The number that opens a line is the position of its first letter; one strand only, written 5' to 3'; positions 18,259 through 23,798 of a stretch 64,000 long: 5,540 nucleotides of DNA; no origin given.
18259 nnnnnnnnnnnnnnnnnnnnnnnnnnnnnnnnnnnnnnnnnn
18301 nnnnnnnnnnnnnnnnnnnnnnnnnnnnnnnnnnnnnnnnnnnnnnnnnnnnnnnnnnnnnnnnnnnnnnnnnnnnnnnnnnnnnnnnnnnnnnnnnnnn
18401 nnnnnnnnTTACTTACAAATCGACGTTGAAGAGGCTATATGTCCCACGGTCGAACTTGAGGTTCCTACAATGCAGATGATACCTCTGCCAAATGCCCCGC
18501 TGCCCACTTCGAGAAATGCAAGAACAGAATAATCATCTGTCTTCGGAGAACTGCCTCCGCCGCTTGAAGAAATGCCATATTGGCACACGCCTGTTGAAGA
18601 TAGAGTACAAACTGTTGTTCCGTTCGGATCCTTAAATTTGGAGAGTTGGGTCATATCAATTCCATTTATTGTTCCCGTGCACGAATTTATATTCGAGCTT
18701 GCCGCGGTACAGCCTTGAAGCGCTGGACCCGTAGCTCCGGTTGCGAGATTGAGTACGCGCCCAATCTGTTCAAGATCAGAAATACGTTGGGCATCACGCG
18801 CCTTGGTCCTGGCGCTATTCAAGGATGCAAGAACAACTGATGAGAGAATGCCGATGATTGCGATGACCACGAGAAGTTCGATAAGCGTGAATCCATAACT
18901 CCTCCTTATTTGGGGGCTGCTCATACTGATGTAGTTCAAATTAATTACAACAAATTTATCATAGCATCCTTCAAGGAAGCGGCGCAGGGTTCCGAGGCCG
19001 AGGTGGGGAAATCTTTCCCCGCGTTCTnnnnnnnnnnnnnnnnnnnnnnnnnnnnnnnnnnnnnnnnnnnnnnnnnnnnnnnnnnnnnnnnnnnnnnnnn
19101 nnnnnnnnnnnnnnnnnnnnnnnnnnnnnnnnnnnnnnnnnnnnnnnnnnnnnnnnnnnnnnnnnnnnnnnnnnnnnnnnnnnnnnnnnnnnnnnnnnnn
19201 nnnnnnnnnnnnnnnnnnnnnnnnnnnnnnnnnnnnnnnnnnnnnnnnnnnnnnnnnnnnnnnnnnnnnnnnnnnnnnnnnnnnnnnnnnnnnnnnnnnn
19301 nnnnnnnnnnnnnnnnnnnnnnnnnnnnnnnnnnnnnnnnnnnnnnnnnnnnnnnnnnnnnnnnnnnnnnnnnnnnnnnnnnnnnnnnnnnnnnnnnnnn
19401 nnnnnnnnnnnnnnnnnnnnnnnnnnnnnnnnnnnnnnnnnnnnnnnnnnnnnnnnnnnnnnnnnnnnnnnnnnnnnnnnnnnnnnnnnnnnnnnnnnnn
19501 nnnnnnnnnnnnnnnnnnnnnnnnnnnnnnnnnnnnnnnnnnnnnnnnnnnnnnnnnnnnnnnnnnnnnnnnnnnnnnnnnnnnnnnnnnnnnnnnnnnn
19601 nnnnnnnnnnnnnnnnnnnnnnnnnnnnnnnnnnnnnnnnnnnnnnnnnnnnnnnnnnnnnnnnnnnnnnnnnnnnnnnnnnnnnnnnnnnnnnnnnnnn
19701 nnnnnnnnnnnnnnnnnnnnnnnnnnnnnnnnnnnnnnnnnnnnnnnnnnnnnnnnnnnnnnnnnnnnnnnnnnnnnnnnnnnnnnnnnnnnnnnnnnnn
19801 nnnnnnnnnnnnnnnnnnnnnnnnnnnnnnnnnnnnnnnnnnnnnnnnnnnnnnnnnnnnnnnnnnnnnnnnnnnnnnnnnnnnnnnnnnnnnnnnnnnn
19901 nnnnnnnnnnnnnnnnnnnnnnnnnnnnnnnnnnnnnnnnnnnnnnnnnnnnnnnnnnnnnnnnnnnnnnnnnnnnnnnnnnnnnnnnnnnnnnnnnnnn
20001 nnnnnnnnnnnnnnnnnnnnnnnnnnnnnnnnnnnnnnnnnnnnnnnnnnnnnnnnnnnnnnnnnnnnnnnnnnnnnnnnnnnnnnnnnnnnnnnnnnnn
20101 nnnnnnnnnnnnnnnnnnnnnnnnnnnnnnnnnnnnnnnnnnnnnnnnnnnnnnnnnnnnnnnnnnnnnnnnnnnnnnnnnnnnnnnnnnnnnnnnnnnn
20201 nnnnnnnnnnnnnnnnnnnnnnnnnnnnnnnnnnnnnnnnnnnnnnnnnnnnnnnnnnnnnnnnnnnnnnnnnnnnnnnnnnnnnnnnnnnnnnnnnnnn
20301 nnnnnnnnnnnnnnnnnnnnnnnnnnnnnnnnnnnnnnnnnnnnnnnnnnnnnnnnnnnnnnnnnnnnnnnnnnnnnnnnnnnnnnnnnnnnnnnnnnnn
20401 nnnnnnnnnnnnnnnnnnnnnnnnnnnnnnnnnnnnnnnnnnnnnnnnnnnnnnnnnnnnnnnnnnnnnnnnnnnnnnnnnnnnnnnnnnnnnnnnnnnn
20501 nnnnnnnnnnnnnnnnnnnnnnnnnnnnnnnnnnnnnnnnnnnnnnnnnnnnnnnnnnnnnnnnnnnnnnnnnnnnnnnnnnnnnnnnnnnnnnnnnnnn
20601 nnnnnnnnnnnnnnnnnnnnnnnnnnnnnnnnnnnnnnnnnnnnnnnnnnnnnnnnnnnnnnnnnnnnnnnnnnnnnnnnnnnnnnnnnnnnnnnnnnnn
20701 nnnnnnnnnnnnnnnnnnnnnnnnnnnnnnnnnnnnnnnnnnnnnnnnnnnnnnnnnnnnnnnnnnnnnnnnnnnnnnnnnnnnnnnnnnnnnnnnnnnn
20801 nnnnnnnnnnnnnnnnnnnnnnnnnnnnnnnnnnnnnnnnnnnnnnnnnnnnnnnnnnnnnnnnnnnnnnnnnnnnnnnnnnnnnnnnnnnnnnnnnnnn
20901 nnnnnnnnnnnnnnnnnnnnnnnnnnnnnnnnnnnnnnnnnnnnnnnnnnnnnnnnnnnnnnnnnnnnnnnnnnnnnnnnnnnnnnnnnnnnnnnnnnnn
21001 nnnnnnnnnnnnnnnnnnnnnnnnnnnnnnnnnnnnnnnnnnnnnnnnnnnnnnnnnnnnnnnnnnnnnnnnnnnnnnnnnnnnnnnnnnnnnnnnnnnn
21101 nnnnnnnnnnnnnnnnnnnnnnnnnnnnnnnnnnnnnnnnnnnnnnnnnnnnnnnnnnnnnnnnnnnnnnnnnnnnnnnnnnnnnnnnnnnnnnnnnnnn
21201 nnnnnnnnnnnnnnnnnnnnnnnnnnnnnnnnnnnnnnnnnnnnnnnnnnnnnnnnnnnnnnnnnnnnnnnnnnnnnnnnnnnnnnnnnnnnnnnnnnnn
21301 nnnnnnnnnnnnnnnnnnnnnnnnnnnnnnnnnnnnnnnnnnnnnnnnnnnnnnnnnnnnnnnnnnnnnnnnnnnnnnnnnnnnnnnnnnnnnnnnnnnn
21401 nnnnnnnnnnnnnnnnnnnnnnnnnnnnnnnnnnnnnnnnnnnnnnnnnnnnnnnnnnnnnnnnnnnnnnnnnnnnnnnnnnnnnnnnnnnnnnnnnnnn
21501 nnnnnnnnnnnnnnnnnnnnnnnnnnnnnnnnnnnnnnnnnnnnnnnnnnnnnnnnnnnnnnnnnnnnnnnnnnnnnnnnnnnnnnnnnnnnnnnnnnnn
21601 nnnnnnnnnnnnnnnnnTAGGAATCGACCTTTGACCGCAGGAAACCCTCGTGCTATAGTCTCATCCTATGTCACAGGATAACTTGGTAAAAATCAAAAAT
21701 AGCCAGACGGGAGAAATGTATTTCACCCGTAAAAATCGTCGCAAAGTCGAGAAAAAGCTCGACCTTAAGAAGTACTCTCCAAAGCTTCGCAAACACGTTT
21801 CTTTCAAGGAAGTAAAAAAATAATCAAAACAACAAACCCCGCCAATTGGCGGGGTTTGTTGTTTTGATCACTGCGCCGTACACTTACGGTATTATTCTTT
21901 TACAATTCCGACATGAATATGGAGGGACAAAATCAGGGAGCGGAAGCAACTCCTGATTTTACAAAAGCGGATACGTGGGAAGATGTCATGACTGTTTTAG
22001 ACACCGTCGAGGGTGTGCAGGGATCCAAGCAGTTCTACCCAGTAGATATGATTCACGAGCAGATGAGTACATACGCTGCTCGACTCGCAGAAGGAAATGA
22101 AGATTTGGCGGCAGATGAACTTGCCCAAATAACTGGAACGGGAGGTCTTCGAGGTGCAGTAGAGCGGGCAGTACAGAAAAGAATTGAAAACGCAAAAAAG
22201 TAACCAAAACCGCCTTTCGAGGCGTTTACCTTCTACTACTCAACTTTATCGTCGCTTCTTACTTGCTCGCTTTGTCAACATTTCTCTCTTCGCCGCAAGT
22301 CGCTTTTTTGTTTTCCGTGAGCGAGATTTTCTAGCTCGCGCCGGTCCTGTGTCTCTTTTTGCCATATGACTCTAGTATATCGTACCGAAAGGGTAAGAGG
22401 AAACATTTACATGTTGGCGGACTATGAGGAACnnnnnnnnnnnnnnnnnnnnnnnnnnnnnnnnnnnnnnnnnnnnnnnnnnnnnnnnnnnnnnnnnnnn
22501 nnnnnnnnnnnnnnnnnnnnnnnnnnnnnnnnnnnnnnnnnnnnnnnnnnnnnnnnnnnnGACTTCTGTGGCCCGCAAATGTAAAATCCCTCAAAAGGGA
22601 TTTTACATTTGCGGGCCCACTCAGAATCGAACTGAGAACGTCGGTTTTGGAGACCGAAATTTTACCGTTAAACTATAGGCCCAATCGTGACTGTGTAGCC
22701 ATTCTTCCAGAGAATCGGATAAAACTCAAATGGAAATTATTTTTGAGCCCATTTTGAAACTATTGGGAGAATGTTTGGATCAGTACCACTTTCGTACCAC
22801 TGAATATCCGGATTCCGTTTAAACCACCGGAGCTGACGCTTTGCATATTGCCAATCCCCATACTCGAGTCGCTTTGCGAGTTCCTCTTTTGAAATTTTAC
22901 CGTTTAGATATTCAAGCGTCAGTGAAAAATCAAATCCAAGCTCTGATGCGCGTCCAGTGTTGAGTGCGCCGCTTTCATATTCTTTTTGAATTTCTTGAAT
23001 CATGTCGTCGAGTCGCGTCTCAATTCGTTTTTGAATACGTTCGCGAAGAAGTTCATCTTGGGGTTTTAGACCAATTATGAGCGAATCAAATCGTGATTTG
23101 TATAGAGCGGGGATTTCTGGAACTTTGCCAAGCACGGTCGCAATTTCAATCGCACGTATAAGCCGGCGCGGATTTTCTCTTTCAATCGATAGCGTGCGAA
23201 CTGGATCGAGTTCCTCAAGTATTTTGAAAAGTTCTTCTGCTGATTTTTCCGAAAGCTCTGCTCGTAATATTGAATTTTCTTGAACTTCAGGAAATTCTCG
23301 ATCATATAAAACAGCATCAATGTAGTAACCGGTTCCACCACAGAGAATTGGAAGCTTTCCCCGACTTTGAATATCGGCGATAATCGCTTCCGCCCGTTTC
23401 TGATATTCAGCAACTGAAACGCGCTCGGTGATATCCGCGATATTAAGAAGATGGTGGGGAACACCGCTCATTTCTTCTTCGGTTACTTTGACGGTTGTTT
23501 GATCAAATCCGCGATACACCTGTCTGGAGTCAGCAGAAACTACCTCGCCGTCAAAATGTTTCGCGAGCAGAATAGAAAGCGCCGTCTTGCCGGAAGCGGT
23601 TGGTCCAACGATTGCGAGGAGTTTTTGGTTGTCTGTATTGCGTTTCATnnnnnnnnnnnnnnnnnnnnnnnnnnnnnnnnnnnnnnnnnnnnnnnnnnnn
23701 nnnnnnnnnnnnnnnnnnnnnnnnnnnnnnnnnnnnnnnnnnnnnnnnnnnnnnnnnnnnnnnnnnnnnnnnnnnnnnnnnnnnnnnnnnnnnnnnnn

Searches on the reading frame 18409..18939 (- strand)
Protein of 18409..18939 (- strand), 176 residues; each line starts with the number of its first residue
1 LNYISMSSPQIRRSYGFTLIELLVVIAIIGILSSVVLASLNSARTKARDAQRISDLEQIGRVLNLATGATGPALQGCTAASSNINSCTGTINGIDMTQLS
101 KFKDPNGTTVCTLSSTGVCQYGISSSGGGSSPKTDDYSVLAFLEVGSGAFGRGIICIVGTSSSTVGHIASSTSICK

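Call 18: search_protein_families(library=pfam, proteins=[window:18409-18939:-], max_evalue=0.01)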
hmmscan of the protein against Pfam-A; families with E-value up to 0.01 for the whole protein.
window:18409-18939:- (176 aa): 1 family
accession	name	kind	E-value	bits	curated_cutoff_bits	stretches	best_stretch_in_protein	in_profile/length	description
PF07963.17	N_methyl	-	6.8e-09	35.4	21.2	1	12-37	2-27/27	Prokaryotic N-terminal methylation motif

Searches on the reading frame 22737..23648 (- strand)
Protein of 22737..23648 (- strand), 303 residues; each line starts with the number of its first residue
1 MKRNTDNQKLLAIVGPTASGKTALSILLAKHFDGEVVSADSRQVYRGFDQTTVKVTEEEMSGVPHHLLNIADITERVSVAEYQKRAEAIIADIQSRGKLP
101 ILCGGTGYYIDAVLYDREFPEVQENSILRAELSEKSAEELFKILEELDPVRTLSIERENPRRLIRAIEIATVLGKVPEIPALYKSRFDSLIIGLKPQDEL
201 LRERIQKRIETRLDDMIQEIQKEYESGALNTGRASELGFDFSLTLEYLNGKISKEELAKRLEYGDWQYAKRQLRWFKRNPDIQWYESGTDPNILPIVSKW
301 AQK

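Call 18: search_protein_families(library=pfam, proteins=[window:22737-23648:-], max_evalue=0.01)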
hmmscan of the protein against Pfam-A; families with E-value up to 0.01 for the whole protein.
window:22737-23648:- (303 aa): 3 families
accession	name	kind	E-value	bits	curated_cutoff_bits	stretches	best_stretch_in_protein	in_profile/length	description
PF01715.23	IPPT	-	1.3e-59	202.3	23.6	1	43-278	1-242/243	IPP transferase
PF01745.22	IPT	-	5e-07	29.8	20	1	9-106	2-99/233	Isopentenyl transferase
PF13671.12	AAA_33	-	0.0026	18.5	27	0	10-45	1-38/143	AAA domain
